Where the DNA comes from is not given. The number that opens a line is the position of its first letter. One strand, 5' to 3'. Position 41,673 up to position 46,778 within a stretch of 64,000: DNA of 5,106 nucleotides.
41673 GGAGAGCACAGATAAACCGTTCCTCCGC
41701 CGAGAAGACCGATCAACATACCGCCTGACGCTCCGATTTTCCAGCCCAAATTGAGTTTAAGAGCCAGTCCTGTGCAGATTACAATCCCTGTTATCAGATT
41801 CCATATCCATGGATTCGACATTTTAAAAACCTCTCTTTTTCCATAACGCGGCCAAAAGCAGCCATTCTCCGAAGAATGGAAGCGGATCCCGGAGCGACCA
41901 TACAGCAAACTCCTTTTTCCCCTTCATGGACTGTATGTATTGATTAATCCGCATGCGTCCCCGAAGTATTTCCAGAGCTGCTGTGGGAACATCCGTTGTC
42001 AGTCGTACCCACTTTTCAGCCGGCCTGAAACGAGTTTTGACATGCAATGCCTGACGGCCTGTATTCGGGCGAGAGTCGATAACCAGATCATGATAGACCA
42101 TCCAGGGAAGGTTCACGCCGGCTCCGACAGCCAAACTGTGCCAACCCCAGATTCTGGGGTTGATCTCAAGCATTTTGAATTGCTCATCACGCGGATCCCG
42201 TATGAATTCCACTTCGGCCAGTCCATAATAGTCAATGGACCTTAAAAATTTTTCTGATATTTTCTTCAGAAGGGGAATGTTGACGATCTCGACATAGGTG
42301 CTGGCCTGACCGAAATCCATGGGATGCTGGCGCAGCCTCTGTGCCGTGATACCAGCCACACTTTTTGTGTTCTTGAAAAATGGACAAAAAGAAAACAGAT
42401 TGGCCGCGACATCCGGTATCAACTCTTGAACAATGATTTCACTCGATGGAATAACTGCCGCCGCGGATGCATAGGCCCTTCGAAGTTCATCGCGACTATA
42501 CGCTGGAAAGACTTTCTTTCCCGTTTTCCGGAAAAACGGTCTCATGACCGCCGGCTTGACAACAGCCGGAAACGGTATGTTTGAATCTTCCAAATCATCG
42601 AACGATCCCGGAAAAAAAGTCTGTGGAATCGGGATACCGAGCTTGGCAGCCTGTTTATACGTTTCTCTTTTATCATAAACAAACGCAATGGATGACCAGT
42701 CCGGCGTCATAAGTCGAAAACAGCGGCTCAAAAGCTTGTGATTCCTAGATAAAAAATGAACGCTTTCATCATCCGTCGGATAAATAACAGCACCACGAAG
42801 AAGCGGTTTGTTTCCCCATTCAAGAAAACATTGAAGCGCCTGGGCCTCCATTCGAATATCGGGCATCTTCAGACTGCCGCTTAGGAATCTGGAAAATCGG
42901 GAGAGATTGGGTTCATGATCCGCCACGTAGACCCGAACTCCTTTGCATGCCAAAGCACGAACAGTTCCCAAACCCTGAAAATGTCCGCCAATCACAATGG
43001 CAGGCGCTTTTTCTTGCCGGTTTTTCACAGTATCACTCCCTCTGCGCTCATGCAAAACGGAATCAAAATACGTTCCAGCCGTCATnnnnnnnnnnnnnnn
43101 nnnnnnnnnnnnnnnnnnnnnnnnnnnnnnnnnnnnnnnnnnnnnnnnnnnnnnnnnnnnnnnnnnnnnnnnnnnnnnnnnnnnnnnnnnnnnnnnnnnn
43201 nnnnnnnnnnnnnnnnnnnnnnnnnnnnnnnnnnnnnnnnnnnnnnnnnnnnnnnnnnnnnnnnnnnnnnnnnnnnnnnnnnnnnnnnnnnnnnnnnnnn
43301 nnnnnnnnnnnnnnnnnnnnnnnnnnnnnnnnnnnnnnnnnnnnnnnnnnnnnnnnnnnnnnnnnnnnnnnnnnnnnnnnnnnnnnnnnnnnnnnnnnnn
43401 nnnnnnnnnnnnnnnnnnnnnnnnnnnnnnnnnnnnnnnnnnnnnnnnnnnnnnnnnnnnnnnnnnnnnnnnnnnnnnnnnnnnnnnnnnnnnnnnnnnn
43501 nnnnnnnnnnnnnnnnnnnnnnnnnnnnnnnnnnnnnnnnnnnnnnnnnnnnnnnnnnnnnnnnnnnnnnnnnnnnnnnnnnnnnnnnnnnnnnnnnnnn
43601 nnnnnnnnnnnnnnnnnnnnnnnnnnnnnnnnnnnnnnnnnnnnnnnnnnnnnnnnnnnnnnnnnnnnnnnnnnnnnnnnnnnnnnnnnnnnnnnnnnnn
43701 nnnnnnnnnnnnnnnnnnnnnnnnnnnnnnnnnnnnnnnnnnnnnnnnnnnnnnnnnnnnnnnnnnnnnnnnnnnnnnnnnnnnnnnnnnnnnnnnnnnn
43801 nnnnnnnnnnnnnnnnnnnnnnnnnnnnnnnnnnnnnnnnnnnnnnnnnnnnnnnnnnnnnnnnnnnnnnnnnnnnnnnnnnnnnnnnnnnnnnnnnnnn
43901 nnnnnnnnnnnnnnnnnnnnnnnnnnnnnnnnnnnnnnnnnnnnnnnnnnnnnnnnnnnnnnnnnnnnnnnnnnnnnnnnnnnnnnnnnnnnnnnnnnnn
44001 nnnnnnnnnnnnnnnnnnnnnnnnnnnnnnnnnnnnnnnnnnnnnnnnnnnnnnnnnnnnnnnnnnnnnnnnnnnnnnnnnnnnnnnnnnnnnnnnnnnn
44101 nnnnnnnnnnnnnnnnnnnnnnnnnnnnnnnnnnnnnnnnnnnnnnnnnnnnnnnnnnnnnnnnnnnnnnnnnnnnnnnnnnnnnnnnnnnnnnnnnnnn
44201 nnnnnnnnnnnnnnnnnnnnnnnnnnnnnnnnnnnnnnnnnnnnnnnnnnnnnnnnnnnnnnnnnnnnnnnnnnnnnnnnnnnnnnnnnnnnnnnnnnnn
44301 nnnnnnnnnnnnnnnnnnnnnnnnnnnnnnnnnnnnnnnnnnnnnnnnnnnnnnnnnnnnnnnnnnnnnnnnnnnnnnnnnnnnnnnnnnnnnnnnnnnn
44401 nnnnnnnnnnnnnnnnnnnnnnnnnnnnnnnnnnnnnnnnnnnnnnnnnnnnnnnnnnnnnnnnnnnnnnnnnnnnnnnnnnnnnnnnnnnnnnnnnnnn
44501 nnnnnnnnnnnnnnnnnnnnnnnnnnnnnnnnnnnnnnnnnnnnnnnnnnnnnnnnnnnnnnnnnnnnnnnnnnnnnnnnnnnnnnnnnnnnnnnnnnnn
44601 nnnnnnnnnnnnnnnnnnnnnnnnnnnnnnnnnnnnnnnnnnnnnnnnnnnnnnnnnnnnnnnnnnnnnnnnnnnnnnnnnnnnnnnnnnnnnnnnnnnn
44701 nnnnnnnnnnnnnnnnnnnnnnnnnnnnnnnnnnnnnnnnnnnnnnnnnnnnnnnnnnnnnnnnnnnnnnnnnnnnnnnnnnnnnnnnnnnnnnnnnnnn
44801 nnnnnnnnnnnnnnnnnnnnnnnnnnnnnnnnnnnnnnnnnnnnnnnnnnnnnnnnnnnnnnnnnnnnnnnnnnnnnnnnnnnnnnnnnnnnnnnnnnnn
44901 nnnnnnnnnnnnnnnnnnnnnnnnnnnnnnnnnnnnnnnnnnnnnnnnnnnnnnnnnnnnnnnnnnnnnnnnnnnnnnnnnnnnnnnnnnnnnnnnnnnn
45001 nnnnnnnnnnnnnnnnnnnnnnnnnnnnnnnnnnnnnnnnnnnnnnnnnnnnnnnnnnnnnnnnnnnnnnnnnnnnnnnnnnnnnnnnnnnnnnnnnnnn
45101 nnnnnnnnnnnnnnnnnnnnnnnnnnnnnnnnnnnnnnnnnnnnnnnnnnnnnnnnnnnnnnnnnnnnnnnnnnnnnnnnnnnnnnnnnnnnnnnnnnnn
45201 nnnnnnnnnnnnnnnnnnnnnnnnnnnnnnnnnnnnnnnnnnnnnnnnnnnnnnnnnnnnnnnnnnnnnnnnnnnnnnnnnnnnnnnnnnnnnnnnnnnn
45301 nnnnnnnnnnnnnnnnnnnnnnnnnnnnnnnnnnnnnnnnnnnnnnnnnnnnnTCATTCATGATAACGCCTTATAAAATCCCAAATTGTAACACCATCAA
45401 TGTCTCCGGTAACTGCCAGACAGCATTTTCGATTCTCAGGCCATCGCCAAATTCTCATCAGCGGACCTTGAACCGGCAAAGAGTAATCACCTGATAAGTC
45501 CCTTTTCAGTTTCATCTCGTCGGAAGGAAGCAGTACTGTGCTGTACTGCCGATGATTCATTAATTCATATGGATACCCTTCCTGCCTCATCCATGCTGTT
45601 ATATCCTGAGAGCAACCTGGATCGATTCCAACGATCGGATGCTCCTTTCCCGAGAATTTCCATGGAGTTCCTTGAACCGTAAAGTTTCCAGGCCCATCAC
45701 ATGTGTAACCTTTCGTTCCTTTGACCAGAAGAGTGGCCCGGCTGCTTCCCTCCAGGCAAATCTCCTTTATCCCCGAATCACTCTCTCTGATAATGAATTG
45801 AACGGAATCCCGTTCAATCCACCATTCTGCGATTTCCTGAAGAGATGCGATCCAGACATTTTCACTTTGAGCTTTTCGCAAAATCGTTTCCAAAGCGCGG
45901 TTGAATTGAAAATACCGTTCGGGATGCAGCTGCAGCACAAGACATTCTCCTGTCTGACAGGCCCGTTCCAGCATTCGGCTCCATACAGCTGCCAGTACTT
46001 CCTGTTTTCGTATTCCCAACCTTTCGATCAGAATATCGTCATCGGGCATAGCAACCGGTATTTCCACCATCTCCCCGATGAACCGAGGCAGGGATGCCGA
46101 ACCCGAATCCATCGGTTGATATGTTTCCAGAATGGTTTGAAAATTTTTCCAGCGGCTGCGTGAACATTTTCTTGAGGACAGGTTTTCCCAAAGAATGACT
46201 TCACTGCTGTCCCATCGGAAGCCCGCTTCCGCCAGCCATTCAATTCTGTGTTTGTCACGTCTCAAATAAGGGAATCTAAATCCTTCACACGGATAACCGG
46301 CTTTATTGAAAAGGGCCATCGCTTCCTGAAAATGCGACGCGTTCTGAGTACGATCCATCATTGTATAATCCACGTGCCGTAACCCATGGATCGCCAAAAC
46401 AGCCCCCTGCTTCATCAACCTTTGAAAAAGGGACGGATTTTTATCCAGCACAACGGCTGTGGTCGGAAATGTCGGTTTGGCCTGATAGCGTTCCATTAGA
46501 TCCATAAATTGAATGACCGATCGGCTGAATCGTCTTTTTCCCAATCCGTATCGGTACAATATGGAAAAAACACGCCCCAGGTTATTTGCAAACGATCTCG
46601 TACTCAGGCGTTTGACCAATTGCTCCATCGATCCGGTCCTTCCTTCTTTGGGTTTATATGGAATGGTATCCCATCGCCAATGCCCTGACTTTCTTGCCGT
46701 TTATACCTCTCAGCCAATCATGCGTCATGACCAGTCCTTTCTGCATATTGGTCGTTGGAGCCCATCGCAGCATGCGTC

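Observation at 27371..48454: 21-kb Wzx/Wzy exopolysaccharide operon with an unusually large tailoring cassette (best candidate for an undescribed pathway)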

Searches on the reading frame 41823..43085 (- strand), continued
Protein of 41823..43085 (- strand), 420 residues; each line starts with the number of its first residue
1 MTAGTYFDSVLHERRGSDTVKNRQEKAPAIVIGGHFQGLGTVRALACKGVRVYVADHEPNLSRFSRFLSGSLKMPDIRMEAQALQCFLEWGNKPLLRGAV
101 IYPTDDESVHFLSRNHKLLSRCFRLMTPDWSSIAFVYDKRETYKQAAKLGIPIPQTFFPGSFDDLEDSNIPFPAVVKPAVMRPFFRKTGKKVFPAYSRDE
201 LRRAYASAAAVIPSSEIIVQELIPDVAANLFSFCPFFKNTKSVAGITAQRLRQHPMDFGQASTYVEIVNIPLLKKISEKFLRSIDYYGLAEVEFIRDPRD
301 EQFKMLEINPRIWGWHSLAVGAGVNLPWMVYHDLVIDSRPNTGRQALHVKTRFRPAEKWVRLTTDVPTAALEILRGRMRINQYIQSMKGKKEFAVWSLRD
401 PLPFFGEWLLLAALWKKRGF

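Call 75: search_protein_families(library=pfam, proteins=[P0387, P0398, P0394, P0436, P0445, P0456, P0466, P0471, P0498, P0481], max_evalue=0.0001)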
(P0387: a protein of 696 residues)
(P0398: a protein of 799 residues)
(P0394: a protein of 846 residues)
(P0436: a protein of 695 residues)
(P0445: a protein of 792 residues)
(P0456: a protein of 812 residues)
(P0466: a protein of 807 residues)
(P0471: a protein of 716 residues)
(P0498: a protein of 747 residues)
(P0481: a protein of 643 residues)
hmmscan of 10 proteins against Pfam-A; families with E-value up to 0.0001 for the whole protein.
P0387 (696 aa): 2 families
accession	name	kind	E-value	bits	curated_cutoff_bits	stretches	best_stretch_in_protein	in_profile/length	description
PF02666.20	PS_Dcarbxylase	-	5.6e-40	137.6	22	1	72-262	1-197/198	Phosphatidylserine decarboxylase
PF15632.11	ATPgrasp_Ter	-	3.3e-09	37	29.1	1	472-602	4-123/131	ATP-grasp in the biosynthetic pathway with Ter operon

P0398 (799 aa): 7 families
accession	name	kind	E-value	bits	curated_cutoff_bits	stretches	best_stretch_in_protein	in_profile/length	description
PF13738.12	Pyr_redox_3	-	5.3e-18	65.7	30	1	9-315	2-305/305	Pyridine nucleotide-disulphide oxidoreductase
PF07992.20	Pyr_redox_2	-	5e-15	56.1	26.1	1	6-318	2-277/291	Pyridine nucleotide-disulphide oxidoreductase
PF13434.12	Lys_Orn_oxgnase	-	5.3e-10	39.4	21.3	1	84-203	95-224/339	L-lysine 6-monooxygenase/L-ornithine 5-monooxygenase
PF13454.12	NAD_binding_9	-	1.7e-07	31.8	21.8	0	8-26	1-19/155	FAD-NAD(P)-binding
PF00070.33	Pyr_redox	-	1.1e-05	26.3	22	0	171-204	1-34/82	Pyridine nucleotide-disulphide oxidoreductase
PF02786.22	CPSase_L_D2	-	2.3e-05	24.5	19.8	0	609-687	130-209/211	Carbamoyl-phosphate synthase L chain, ATP binding domain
PF15632.11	ATPgrasp_Ter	-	3.6e-05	24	29.1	0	609-684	38-111/131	ATP-grasp in the biosynthetic pathway with Ter operon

P0394 (846 aa): 5 families
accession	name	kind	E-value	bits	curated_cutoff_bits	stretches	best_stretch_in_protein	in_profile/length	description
PF02786.22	CPSase_L_D2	-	2.5e-15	57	19.8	2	527-709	1-187/211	Carbamoyl-phosphate synthase L chain, ATP binding domain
PF15632.11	ATPgrasp_Ter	-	3e-11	43.7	29.1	1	257-324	46-111/131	ATP-grasp in the biosynthetic pathway with Ter operon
PF02222.28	ATP-grasp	-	1.5e-07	31.7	27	0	535-706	3-167/179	ATP-grasp domain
PF13549.11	ATP-grasp_5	-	6.7e-07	29.3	27.6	1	523-601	7-85/221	ATP-grasp domain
PF02655.19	ATP-grasp_3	-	9.7e-07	29.4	23.2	0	124-298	3-156/160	ATP-grasp domain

P0436 (695 aa): 2 families
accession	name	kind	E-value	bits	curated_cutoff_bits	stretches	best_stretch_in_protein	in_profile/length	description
PF02666.20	PS_Dcarbxylase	-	4.9e-41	141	22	1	75-262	4-197/198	Phosphatidylserine decarboxylase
PF15632.11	ATPgrasp_Ter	-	3.4e-10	40.2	29.1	1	465-587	4-112/131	ATP-grasp in the biosynthetic pathway with Ter operon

P0445 (792 aa): 3 families
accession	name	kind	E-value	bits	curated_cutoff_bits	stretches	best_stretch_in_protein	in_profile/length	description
PF01522.26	Polysacc_deac_1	-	1.1e-19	71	23.1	1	533-734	6-121/124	Polysaccharide deacetylase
PF02786.22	CPSase_L_D2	-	3e-05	24.1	19.8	1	257-342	121-207/211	Carbamoyl-phosphate synthase L chain, ATP binding domain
PF15632.11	ATPgrasp_Ter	-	7.1e-05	23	29.1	0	248-342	27-112/131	ATP-grasp in the biosynthetic pathway with Ter operon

P0456 (812 aa): 6 families
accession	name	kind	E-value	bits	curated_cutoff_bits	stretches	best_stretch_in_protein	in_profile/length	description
PF15632.11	ATPgrasp_Ter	-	1.4e-17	64.1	29.1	2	601-738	5-128/131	ATP-grasp in the biosynthetic pathway with Ter operon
PF02655.19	ATP-grasp_3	-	4.7e-17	63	23.2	2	129-298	3-159/160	ATP-grasp domain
PF02786.22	CPSase_L_D2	-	9.2e-14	51.9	19.8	0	533-712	5-197/211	Carbamoyl-phosphate synthase L chain, ATP binding domain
PF02222.28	ATP-grasp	-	1.2e-05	25.5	27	0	548-696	16-163/179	ATP-grasp domain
PF07478.18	Dala_Dala_lig_C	-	3.8e-05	23.7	24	0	553-622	26-93/204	D-ala D-ala ligase C-terminus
PF21799.2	MurD-like_N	-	4.7e-05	24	27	0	22-57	3-37/88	Mur ligase MurD-like, N-terminal domain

P0466 (807 aa): 1 family
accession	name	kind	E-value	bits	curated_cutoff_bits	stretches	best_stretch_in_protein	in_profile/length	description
PF13480.13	Acetyltransf_6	-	7.1e-27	94.7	22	1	167-316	2-143/143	Acetyltransferase (GNAT) domain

P0471 (716 aa): 3 families
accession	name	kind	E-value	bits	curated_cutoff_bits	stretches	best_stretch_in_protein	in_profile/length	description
PF13480.13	Acetyltransf_6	-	7e-14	52.6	22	1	534-668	6-142/143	Acetyltransferase (GNAT) domain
PF15632.11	ATPgrasp_Ter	-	6e-08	33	29.1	1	192-299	14-111/131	ATP-grasp in the biosynthetic pathway with Ter operon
PF02655.19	ATP-grasp_3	-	8.1e-05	23.2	23.2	0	100-275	2-158/160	ATP-grasp domain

P0498 (747 aa): 2 families
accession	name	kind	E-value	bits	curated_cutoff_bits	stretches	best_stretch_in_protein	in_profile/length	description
PF01522.26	Polysacc_deac_1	-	3.8e-17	62.8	23.1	1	500-683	8-109/124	Polysaccharide deacetylase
PF15632.11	ATPgrasp_Ter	-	2.5e-07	31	29.1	1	240-327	40-125/131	ATP-grasp in the biosynthetic pathway with Ter operon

P0481 (643 aa): 3 families
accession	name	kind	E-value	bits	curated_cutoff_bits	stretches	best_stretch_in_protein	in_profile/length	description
PF13579.12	Glyco_trans_4_4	-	2.1e-17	64.3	29.7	1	429-596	11-158/158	Glycosyl transferase 4-like domain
PF13439.12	Glyco_transf_4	-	1.2e-14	55.2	28.5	1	425-597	8-166/170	Glycosyltransferase Family 4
PF15632.11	ATPgrasp_Ter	-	1.9e-10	41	29.1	1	184-307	4-113/131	ATP-grasp in the biosynthetic pathway with Ter operon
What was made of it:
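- PSD-ATP-grasp single-chain fusions exist (P0387, P0436; call 75). ATP-grasp-CE4 fusions exist (P0445, P0498; call 75). Covalent fusions to the ATP-grasp exist (call 75). An ATP-grasp-GT4 fusion exists (call 75).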

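Call 85: find_encoding_contigs(protein=P0001, flank=1000, max_places=2)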
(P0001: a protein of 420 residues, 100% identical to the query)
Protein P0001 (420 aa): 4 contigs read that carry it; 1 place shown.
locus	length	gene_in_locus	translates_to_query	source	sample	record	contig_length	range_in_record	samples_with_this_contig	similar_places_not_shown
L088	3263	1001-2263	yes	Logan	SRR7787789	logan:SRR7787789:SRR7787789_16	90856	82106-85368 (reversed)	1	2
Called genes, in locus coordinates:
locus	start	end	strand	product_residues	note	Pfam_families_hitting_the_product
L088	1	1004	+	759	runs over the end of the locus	PF02706:Wzz (weak), PF13807:GNVR, PF01656:CbiA (weak), PF10609:ParA, PF13614:AAA_31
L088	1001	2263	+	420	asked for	PF02786:CPSase_L_D2 (faint), PF15632:ATPgrasp_Ter (weak)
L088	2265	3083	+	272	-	PF02666:PS_Dcarbxylase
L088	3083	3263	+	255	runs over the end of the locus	PF00551:Formyl_trans_N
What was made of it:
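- Checked: Psd-like begins at 41821 (272 aa; the same call is made in an independent assembly, call 85).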

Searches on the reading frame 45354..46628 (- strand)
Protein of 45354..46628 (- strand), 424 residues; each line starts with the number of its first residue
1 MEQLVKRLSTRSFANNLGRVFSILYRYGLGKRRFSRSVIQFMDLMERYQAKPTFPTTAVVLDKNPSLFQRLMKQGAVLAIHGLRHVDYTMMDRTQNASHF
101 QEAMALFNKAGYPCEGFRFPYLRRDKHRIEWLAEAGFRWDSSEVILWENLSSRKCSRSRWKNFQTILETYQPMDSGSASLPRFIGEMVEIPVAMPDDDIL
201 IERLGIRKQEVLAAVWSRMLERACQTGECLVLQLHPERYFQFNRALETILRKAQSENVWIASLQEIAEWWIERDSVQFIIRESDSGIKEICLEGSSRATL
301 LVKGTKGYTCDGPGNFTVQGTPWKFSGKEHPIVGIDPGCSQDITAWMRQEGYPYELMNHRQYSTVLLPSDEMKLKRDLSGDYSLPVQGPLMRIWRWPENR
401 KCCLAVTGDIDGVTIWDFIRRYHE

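Call 3: search_protein_families(library=pfam, proteins=[window:45354-46628:-], max_evalue=0.01)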
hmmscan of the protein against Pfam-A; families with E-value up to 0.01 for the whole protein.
window:45354-46628:- (424 aa): 1 family
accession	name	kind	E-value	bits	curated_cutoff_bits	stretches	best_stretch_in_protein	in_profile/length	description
PF01522.26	Polysacc_deac_1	-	1.7e-09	38.1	23.1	1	40-138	23-122/124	Polysaccharide deacetylase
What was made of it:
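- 45354..46628 (-): Long CE4-like deacetylase (CE4L), predicted cytoplasmic. Polysacc_deac_1 E 1.7e-9, over residues 40-138 only (call 3).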

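Call 5: search_protein_families(library=ncbifam, proteins=[window:45354-46628:-], max_evalue=0.001)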
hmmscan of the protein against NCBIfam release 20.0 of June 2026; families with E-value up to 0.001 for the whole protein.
window:45354-46628:- (424 aa): 5 families
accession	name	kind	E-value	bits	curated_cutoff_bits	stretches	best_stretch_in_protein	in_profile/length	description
TIGR03006.1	pepcterm_polyde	equivalog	2.8e-10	39.8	276.2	1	32-142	30-144/272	XrtA system polysaccharide deacetylase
TIGR03212.1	uraD_N-term-dom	equivalog_domain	3e-08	33.1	424.6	1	42-117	83-159/297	allantoinase PuuE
TIGR02764.1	spore_ybaN_pdaB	equivalog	3.4e-07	30.2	237.4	1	37-138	20-122/191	polysaccharide deacetylase family sporulation protein PdaB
TIGR04243.1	nodulat_NodB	equivalog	0.00023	20.7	240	1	40-111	19-90/197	chitooligosaccharide deacetylase NodB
NF045821.1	PgAcgDacpgdA1_Bac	equivalog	0.00039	19.4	400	1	40-150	105-218/282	peptidoglycan-N-acetylglucosamine deacetylase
